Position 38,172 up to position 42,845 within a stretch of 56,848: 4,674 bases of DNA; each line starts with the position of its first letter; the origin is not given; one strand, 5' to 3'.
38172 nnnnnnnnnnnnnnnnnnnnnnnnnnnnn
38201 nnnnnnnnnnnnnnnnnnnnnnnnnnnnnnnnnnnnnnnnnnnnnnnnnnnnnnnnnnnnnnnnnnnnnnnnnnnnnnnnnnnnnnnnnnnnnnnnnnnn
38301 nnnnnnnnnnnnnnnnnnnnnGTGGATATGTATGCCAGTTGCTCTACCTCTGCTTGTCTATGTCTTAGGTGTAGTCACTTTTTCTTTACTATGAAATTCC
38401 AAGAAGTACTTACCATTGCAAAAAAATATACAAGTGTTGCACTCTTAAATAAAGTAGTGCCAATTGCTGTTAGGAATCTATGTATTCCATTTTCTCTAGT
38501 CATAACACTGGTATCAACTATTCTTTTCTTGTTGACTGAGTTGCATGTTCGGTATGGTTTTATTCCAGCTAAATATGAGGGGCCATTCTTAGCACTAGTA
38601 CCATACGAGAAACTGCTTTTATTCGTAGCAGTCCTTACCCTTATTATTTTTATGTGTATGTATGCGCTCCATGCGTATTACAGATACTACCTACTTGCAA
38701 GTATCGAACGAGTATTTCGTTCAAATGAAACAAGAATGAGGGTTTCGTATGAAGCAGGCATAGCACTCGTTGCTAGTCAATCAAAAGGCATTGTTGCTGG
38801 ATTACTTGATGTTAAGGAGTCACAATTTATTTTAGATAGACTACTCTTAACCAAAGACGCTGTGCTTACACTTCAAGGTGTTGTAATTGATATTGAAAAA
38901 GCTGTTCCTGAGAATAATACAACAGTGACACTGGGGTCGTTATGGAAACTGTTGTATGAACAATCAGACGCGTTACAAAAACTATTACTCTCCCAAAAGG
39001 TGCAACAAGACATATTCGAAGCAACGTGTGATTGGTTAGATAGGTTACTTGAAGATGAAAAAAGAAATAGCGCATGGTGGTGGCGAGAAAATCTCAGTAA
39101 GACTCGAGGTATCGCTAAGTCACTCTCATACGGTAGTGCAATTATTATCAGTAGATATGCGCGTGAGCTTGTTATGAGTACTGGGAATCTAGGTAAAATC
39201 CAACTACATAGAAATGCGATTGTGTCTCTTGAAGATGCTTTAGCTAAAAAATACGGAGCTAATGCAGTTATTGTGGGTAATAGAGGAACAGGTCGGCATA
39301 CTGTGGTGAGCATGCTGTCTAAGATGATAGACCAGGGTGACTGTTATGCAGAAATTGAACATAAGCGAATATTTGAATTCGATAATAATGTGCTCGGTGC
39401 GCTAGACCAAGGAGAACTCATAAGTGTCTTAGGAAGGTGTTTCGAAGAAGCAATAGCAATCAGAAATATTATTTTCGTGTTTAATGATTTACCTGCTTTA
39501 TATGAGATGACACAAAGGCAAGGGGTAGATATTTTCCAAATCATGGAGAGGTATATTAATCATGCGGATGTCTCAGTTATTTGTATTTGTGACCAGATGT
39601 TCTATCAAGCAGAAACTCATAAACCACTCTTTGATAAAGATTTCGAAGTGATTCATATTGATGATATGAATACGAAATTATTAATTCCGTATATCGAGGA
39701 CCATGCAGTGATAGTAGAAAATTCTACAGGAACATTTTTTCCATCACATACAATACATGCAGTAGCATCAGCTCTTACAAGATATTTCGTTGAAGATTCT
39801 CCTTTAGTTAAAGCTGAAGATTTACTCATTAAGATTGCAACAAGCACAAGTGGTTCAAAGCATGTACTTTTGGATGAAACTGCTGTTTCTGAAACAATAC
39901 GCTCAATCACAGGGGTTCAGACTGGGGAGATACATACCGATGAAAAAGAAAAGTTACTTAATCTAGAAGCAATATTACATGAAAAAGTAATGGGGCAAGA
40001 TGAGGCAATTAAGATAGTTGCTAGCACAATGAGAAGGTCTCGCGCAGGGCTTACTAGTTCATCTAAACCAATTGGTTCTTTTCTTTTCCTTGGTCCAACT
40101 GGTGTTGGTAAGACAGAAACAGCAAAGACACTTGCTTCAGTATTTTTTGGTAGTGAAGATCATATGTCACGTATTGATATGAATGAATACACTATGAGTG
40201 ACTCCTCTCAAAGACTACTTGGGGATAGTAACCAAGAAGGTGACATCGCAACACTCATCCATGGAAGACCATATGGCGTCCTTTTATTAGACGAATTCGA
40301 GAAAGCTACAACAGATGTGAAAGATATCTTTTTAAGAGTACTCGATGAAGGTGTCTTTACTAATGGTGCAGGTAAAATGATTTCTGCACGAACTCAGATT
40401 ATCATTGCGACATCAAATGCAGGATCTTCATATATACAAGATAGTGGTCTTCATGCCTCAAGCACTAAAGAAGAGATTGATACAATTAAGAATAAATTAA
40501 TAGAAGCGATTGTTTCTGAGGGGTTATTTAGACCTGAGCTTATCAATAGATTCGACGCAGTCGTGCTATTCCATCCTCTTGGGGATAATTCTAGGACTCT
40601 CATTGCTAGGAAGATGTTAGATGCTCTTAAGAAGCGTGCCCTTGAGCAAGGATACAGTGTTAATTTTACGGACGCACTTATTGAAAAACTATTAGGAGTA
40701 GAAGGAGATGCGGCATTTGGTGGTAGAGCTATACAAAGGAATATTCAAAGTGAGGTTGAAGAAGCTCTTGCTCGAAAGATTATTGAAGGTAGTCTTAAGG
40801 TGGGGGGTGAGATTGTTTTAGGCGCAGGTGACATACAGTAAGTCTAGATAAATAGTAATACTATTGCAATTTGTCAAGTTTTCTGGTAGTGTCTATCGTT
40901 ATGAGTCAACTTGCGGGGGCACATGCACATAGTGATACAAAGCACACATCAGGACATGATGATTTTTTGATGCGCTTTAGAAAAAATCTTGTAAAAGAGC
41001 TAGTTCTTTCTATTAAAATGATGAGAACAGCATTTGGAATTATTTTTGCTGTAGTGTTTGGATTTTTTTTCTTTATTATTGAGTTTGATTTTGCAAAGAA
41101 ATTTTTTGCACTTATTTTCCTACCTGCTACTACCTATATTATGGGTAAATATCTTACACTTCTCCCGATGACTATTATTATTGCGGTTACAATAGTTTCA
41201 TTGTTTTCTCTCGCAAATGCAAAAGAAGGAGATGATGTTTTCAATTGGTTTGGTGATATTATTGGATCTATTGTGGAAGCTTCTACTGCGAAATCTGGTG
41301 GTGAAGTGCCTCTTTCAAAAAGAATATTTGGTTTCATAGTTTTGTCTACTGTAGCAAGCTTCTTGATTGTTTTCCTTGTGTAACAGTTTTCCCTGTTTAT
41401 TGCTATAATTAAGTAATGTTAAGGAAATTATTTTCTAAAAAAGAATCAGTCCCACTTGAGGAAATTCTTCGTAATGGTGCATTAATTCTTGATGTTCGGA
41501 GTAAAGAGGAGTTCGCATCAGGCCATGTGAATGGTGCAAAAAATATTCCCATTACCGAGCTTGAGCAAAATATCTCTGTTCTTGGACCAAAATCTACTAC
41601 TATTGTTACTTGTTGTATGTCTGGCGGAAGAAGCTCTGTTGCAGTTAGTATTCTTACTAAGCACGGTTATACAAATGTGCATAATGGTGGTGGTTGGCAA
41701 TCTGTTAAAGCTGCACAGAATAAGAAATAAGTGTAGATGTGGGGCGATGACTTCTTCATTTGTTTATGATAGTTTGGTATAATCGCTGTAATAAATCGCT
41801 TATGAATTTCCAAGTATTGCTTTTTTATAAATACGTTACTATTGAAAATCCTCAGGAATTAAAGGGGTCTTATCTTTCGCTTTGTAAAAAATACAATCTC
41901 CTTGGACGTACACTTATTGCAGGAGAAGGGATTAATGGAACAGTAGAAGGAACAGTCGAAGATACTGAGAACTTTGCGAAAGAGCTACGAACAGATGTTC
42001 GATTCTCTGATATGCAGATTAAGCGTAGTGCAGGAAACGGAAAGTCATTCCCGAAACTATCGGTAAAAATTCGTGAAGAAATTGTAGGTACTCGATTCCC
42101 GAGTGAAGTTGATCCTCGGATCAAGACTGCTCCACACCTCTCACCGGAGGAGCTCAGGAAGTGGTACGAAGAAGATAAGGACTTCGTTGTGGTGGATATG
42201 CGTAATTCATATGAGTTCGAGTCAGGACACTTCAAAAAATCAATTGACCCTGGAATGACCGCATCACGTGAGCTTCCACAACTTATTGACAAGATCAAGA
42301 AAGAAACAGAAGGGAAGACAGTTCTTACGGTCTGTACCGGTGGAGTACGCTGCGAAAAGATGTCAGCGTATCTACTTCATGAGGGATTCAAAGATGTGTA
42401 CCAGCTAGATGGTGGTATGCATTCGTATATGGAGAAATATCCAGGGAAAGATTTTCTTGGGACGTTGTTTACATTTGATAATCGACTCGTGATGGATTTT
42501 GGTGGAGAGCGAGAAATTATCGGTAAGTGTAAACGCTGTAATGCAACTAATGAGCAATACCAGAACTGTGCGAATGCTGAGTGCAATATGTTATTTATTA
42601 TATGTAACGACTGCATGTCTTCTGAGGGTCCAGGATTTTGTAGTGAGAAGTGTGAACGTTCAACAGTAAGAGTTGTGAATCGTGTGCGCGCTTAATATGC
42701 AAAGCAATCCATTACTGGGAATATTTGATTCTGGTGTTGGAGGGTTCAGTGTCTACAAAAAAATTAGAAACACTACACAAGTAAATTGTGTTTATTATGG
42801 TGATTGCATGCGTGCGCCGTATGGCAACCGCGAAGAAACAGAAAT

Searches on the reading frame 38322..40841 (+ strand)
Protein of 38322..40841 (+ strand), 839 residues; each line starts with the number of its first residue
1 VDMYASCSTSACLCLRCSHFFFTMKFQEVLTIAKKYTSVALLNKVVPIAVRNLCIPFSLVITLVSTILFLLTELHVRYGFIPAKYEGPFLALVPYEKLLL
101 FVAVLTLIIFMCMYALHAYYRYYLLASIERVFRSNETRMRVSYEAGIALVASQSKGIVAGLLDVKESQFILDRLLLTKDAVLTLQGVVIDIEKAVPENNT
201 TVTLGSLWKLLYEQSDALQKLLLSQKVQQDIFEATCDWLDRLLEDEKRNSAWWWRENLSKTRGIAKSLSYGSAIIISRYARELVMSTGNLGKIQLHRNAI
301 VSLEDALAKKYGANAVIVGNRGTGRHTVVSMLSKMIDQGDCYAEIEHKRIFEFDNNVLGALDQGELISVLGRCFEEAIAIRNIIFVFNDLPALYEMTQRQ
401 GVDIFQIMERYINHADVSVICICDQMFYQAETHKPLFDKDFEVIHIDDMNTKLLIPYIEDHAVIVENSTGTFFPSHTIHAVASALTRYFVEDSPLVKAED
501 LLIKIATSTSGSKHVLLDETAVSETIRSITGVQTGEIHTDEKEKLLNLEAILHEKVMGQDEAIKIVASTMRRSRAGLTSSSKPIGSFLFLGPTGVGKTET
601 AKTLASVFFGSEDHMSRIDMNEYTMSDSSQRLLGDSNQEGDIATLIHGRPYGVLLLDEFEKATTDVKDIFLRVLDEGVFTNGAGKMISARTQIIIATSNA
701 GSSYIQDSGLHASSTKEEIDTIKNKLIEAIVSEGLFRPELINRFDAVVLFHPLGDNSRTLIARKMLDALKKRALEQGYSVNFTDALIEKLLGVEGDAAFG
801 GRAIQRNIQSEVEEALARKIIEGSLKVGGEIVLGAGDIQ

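Call 9: search_protein_families(library=pfam, proteins=[window:38322-40841:+])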
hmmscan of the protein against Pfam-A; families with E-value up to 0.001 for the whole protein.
window:38322-40841:+ (839 aa): 7 families
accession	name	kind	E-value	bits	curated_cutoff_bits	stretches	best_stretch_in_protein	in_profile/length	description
PF07724.20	AAA_2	-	1.1e-36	126.8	27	1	582-746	1-165/166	AAA domain (Cdc48 subfamily)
PF10431.15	ClpB_D2-small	-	1.2e-13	51.3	21.9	1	759-831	7-79/81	C-terminal, D2-small domain, of ClpB protein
PF07728.20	AAA_5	-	3.9e-10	40.3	22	1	587-702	2-125/139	AAA domain (dynein-related subfamily)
PF00158.32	Sigma54_activat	-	4.6e-07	30.1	20.2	1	585-707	23-151/168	Sigma-54 interaction domain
PF00004.35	AAA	-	1.9e-06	28.8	21.2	1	588-699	2-109/131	ATPase family associated with various cellular activities (AAA)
PF01078.27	Mg_chelatase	-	0.00035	20.5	20.3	0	628-731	86-190/207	Magnesium chelatase, subunit ChlI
PF12775.13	AAA_7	-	0.00037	20.5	25.8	0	586-633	35-82/181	P-loop containing dynein motor region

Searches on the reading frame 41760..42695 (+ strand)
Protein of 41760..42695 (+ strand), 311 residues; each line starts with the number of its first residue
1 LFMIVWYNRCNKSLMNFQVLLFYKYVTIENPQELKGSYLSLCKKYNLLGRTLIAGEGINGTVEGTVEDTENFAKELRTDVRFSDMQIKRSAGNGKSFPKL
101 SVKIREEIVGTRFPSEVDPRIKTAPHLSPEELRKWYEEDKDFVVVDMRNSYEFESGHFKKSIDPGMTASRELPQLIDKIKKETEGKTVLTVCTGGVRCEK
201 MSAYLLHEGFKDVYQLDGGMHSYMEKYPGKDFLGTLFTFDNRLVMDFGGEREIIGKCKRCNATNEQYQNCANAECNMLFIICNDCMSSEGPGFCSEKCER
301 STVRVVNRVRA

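Call 16: search_protein_families(library=pfam, proteins=[window:41760-42695:+])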
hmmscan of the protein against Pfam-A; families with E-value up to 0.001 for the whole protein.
window:41760-42695:+ (311 aa): 3 families
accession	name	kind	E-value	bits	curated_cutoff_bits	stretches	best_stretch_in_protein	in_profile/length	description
PF17773.7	UPF0176_N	-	4.8e-26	91.4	26.2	1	18-108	2-92/92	UPF0176 acylphosphatase like domain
PF12368.13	Rhodanese_C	-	1.3e-16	61.1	26.9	1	234-299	2-66/66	Rhodanase C-terminal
PF00581.25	Rhodanese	-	1.3e-13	51.7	22.2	1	128-225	1-101/102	Rhodanese-like domain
